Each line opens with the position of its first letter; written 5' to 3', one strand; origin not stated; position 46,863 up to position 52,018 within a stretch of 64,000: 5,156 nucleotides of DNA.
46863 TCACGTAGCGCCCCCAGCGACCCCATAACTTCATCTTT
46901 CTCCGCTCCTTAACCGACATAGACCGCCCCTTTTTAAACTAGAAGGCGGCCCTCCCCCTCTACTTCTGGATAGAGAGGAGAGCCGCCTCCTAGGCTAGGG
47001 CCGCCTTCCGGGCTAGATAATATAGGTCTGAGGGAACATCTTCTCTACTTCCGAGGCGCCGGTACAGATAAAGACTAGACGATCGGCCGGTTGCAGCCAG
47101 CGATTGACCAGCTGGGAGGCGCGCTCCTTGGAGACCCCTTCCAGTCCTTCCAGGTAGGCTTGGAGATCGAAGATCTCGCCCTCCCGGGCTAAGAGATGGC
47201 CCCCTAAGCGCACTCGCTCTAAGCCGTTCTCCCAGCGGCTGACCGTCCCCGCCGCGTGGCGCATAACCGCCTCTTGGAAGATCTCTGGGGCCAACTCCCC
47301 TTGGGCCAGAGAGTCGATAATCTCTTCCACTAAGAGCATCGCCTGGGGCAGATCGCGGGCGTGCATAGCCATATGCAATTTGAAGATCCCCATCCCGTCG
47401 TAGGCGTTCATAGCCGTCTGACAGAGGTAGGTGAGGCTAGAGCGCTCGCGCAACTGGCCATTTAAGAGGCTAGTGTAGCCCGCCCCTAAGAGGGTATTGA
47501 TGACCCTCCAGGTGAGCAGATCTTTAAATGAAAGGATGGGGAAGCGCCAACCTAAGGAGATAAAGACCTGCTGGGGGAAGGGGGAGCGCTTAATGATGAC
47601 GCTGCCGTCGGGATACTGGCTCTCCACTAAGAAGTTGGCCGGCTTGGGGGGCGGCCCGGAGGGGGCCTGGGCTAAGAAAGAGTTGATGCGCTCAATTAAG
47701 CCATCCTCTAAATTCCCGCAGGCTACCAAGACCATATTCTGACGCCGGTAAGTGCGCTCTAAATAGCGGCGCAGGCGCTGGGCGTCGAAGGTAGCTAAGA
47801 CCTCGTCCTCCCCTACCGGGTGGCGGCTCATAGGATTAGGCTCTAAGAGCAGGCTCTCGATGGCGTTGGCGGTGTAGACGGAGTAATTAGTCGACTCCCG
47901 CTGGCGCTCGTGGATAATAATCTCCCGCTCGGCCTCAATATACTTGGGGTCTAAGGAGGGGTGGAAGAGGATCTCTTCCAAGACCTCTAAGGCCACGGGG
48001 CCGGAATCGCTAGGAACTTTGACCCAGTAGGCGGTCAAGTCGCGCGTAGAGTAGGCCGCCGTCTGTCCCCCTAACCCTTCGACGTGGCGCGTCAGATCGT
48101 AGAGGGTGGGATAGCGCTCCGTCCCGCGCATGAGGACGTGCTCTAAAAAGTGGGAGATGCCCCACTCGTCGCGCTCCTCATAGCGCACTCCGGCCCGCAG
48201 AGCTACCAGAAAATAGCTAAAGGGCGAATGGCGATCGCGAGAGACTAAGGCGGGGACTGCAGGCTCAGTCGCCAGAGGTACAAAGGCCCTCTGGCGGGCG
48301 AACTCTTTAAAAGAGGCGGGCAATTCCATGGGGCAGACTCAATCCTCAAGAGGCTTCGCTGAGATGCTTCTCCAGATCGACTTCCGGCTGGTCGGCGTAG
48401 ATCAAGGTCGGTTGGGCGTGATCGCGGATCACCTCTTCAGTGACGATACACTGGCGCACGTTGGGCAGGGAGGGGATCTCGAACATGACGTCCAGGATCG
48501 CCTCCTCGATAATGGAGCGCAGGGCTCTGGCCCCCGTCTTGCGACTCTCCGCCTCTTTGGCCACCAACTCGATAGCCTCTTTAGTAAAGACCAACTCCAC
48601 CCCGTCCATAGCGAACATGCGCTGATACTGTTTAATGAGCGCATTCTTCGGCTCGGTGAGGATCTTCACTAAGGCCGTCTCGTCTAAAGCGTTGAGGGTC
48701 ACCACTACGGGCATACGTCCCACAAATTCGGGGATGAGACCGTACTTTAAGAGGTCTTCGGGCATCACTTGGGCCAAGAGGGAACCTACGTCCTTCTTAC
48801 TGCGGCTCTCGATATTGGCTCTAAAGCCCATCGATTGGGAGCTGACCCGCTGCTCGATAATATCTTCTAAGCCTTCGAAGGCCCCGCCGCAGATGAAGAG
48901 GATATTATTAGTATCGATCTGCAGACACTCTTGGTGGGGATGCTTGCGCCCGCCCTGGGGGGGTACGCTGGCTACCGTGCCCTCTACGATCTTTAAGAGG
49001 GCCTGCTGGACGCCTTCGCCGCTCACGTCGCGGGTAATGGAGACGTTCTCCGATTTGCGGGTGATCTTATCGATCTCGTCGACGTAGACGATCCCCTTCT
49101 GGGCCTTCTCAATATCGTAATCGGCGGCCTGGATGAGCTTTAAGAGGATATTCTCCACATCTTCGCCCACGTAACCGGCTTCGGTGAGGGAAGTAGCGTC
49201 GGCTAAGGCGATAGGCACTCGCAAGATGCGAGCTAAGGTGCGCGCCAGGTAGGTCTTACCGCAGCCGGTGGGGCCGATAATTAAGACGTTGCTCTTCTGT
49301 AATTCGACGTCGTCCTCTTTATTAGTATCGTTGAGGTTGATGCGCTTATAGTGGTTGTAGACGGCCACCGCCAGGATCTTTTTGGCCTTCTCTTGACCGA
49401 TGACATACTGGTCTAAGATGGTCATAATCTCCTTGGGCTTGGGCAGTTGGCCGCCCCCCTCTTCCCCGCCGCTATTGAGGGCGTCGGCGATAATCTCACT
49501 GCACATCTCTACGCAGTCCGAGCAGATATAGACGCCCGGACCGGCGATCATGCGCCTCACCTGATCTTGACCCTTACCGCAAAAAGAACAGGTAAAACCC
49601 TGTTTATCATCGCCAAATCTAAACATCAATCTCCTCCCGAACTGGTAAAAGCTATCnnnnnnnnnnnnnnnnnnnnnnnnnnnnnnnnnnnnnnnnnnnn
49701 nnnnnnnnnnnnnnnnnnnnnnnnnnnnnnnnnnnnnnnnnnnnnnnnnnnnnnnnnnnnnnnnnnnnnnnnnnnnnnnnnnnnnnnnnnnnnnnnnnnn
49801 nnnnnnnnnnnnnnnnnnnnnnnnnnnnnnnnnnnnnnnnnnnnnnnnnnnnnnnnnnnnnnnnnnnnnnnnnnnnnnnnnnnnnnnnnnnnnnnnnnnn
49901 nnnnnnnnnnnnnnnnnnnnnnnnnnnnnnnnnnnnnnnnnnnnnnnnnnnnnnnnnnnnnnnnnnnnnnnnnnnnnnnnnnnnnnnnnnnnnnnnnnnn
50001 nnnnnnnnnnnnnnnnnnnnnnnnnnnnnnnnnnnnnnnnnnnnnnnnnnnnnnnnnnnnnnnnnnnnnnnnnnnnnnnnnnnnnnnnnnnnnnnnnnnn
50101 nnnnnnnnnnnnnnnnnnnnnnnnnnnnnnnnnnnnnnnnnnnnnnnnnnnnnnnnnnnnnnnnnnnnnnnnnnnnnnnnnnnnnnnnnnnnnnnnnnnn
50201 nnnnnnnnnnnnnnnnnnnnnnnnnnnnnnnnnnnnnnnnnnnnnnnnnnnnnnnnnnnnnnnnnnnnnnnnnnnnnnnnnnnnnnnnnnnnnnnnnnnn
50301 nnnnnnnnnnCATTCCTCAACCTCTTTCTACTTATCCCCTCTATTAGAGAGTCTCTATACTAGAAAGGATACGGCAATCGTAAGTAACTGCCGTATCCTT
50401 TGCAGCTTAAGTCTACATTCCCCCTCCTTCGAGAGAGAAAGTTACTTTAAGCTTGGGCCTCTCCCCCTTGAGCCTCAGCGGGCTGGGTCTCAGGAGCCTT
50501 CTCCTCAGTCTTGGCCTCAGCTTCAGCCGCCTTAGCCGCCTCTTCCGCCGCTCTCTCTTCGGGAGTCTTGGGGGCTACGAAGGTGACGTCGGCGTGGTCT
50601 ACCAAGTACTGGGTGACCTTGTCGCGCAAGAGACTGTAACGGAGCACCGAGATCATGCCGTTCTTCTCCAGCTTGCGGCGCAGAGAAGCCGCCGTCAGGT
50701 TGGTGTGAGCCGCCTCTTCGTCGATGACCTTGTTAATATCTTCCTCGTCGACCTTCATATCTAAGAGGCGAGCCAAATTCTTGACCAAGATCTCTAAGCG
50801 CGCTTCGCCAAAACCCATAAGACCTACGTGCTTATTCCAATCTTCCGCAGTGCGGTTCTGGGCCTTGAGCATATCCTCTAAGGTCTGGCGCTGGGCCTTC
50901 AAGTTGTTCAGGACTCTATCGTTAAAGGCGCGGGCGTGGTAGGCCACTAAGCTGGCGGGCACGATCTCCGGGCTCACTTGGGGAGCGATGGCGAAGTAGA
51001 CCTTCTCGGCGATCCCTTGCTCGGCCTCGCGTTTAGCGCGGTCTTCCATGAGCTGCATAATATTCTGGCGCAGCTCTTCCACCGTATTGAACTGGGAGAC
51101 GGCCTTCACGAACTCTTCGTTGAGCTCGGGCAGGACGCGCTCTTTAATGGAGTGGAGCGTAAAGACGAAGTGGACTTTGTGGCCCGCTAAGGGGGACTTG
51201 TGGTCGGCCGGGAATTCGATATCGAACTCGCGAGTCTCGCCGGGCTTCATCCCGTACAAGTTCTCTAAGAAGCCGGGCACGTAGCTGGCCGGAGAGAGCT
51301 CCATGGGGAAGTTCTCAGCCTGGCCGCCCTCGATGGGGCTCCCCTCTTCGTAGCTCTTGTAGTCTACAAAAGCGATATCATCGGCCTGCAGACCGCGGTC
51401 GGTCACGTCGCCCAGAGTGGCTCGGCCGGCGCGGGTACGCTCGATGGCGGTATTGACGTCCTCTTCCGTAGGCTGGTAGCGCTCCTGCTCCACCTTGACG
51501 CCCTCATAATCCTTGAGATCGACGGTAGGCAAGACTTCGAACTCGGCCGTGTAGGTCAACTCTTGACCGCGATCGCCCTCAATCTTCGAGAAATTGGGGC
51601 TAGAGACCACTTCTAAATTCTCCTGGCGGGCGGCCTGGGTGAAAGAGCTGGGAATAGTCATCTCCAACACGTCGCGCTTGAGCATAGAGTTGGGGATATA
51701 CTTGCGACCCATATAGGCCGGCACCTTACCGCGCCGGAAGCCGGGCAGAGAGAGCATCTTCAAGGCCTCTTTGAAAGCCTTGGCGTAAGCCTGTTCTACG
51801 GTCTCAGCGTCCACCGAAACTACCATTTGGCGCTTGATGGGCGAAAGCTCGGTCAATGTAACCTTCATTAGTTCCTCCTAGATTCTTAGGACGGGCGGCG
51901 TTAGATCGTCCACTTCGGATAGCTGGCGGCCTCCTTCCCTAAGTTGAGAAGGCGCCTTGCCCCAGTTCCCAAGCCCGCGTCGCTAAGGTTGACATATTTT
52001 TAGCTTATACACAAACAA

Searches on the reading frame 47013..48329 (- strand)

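Call 27: search_protein_families(library=pfam, proteins=[window:47013-48329:-], max_evalue=0.001)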
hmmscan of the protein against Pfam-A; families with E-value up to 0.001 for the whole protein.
window:47013-48329:- (438 aa): 2 families
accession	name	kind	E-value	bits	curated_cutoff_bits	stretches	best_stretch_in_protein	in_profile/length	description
PF00675.25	Peptidase_M16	-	3.2e-25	89.2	22.3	1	30-157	5-131/149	Insulinase (Peptidase family M16)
PF05193.26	Peptidase_M16_C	-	9.1e-22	78.2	23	1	181-355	2-178/181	Peptidase M16 inactive domain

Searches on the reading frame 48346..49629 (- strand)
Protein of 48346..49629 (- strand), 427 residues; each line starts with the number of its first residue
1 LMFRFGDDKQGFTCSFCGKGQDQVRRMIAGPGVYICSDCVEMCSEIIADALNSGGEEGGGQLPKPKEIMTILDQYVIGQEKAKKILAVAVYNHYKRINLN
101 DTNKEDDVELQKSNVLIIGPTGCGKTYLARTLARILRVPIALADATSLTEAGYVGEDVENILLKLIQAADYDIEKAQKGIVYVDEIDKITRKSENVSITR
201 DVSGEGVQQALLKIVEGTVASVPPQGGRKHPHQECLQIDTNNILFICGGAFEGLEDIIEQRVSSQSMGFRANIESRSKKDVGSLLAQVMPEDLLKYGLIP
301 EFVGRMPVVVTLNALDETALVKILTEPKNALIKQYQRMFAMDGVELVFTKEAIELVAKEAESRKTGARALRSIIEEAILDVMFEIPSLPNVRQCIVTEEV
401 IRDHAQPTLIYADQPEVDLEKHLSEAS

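Call 27: search_protein_families(library=pfam, proteins=[window:48346-49629:-], max_evalue=0.001)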
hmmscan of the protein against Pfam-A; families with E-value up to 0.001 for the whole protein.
window:48346-49629:- (427 aa): 13 families
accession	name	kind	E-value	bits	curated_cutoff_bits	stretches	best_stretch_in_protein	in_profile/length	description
PF07724.20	AAA_2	-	6.3e-33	114.6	27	1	111-308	2-165/166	AAA domain (Cdc48 subfamily)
PF06689.19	zf-C4_ClpX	-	3.9e-18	65.5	27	1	13-48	2-38/39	ClpX C4-type zinc finger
PF00004.35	AAA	-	3e-14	54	21.2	1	115-221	1-98/131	ATPase family associated with various cellular activities (AAA)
PF10431.15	ClpB_D2-small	-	4.5e-12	46.3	21.9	1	315-386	1-68/81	C-terminal, D2-small domain, of ClpB protein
PF13401.12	AAA_22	-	1.4e-05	25.9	27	1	111-189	4-96/130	AAA domain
PF07728.20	AAA_5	-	1.7e-05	25.2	22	1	114-191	1-80/139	AAA domain (dynein-related subfamily)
PF05496.18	RuvB_N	-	3.2e-05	24.2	27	1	72-196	6-103/159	Holliday junction DNA helicase RuvB P-loop domain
PF01078.27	Mg_chelatase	-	5.1e-05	23.2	20.3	0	113-137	23-47/207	Magnesium chelatase, subunit ChlI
PF00493.29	MCM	-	5.1e-05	22.9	23.3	1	67-194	17-138/224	MCM P-loop domain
PF13173.12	AAA_14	-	7.4e-05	23.2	27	1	113-201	3-86/129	AAA domain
PF00158.32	Sigma54_activat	-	0.00015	21.9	20.2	0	106-133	16-43/168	Sigma-54 interaction domain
PF14532.12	Sigma54_activ_2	-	0.00038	21.2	25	0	108-192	17-84/138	Sigma-54 interaction domain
PF13191.12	AAA_16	-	0.00056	20.9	32.6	0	112-137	24-49/167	AAA ATPase domain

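Call 40: find_homologous_proteins(query=window:48346-49629:-, max_evalue=1e-30)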
Query window:48346-49629:- (427 aa): 8000 proteins with E <= 1e-30 among 8000 candidates; the best 120 are listed.
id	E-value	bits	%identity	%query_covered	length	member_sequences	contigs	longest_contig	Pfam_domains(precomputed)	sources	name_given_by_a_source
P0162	2.1e-276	934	100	100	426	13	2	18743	PF07724.21,PF06689.20,PF00004.36,PF13401.13,PF07728.21,PF10431.16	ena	-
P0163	2.3e-238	809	89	96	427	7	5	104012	PF07724.21,PF06689.20,PF00493.30,PF00004.36,PF07728.21,PF10431.16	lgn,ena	-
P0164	3.8e-238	808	89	96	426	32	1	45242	PF07724.21,PF06689.20,PF00004.36,PF07728.21,PF10431.16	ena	-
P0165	5.0e-235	798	87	96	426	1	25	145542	PF07724.21,PF06689.20,PF00004.36,PF13401.13,PF05496.19,PF10431.16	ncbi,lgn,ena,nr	ncbi:MAG: ATP-dependent Clp protease ATP-binding subunit ClpX [bacterium]|nr:ATP-dependent Clp prote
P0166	6.4e-235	798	87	96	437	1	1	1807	PF07724.21,PF06689.20,PF00004.36,PF13401.13,PF05496.19,PF10431.16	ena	-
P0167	2.6e-222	756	82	96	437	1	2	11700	PF07724.21,PF06689.20,PF00004.36,PF05496.19,PF10431.16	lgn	-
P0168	7.5e-213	725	75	100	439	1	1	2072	PF07724.21,PF06689.20,PF00493.30,PF00004.36,PF05496.19,PF07728.21,PF01078.28,PF10431.16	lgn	-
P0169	1.9e-206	704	74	98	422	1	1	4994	PF07724.21,PF06689.20,PF00004.36,PF05496.19,PF07728.21,PF01078.28,PF10431.16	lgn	-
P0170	1.1e-205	701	75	96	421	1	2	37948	PF07724.21,PF06689.20,PF00004.36,PF13401.13,PF05496.19,PF07728.21,PF01078.28,PF10431.16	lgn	-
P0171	3.9e-203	693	72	97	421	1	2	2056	PF07724.21,PF06689.20,PF00493.30,PF00004.36,PF13401.13,PF05496.19,PF07728.21,PF01078.28,PF10431.16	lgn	-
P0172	4.3e-203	693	74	96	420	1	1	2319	PF07724.21,PF06689.20,PF00493.30,PF00004.36,PF13401.13,PF05496.19,PF07728.21,PF01078.28,PF10431.16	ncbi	ncbi:MAG: ATP-dependent Clp protease ATP-binding subunit ClpX [Candidatus Eremiobacterota bacterium]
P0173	1.2e-202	691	72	97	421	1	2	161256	PF07724.21,PF06689.20,PF00004.36,PF13401.13,PF05496.19,PF07728.21,PF01078.28,PF10431.16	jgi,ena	-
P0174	2.1e-202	691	72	97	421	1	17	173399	PF07724.21,PF06689.20,PF00004.36,PF13401.13,PF05496.19,PF07728.21,PF01078.28,PF10431.16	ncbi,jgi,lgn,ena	jgi:ATP-dependent Clp protease ATP-binding subunit ClpX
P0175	2.1e-202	690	72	97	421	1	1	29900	PF07724.21,PF06689.20,PF00004.36,PF13401.13,PF05496.19,PF07728.21,PF01078.28,PF10431.16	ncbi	-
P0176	3.5e-202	690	73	97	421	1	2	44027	PF07724.21,PF06689.20,PF00004.36,PF13401.13,PF05496.19,PF07728.21,PF01078.28,PF10431.16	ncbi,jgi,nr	ncbi:MAG TPA: ATP-dependent Clp protease ATP-binding subunit ClpX [Candidatus Nitrosotenuis sp.]|jgi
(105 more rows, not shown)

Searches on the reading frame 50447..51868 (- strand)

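Call 27: search_protein_families(library=pfam, proteins=[window:50447-51868:-], max_evalue=0.001)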
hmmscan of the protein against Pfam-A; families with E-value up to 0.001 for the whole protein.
window:50447-51868:- (473 aa): 4 families
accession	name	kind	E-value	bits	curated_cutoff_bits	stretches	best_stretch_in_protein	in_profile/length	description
PF05697.18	Trigger_N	-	3.3e-35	121.9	22.2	1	1-144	1-143/144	Bacterial trigger factor protein (TF)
PF05698.19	Trigger_C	-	1.9e-10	41.5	22.7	1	262-423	1-161/162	Bacterial trigger factor protein (TF) C-terminus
PF00254.34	FKBP_C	-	4e-06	27.5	21.1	1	160-225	5-73/94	FKBP-type peptidyl-prolyl cis-trans isomerase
PF09312.16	SurA_N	-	0.00034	21.2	30.8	0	361-419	55-109/118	SurA N-terminal domain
